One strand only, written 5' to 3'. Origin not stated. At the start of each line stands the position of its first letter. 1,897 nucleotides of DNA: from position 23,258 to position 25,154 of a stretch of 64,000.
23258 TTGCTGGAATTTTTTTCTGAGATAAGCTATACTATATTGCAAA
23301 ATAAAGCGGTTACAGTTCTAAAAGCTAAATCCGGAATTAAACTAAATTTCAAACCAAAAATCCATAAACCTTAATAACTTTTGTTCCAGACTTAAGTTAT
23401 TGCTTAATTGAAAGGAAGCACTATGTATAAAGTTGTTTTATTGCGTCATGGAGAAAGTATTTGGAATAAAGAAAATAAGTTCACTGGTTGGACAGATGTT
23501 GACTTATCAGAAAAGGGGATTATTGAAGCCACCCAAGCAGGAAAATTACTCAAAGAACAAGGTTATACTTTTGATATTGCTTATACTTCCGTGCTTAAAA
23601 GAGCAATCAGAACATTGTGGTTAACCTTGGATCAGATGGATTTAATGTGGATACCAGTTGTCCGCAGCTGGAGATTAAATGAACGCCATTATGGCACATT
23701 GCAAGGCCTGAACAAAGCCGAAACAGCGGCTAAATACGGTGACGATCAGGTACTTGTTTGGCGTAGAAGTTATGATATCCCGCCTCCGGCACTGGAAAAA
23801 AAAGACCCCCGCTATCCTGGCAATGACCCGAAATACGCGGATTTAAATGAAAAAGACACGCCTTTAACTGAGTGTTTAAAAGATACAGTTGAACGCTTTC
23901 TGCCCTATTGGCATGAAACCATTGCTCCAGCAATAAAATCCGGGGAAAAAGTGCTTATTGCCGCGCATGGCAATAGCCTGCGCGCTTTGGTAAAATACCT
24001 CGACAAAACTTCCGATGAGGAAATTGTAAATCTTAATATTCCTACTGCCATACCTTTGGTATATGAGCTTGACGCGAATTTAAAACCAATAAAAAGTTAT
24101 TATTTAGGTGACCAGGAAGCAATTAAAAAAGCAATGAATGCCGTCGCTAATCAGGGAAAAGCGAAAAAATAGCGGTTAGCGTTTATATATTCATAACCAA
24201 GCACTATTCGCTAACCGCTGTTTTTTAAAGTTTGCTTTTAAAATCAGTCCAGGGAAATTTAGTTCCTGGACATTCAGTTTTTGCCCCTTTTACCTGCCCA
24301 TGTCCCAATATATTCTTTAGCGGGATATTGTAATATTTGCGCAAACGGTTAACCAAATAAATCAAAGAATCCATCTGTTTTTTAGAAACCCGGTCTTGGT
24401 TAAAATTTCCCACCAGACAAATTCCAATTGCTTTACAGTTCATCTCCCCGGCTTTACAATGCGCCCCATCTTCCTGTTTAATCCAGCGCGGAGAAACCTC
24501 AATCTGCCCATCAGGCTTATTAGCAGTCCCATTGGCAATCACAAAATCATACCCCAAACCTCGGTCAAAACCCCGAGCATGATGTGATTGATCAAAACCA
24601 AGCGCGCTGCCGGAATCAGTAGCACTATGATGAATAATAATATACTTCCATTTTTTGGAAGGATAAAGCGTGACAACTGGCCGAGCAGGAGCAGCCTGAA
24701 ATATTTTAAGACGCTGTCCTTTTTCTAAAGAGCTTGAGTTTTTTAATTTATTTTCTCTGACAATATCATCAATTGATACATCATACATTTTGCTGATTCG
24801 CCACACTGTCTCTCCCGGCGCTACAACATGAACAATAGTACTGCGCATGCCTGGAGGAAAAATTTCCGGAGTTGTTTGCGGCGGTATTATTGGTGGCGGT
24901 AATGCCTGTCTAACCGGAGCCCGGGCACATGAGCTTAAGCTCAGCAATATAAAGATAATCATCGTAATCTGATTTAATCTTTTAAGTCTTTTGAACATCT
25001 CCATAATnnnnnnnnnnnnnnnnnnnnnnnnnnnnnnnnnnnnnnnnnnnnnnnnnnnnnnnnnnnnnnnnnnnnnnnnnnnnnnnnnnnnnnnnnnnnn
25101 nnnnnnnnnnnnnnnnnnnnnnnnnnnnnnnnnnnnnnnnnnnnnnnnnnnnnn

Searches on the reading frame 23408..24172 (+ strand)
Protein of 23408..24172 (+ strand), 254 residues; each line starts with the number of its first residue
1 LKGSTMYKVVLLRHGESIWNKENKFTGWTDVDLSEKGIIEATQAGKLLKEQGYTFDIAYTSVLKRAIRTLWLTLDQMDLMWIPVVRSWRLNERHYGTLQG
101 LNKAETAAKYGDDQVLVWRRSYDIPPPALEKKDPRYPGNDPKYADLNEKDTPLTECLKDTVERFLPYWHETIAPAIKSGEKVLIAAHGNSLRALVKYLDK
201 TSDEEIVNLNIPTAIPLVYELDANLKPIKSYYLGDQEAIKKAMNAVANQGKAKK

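Call 21: search_protein_families(library=pfam, proteins=[window:23408-24172:+], max_evalue=0.00001)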
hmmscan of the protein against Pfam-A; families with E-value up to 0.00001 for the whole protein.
window:23408-24172:+ (254 aa): 1 family
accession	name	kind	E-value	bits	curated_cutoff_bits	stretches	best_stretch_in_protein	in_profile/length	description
PF00300.27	His_Phos_1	-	4.1e-33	115.1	21.7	1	9-130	1-117/194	Histidine phosphatase superfamily (branch 1)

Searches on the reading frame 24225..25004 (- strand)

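Call 22: search_protein_families(library=pfam, proteins=[window:24225-25004:-], max_evalue=0.00001)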
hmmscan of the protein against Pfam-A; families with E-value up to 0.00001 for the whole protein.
window:24225-25004:- (259 aa): 2 families
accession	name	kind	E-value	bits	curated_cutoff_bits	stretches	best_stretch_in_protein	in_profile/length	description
PF01510.30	Amidase_2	-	9.8e-20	71.7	26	1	117-247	3-130/131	N-acetylmuramoyl-L-alanine amidase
PF01476.26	LysM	-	1.6e-11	44.4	20.9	1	59-101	1-42/43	LysM domain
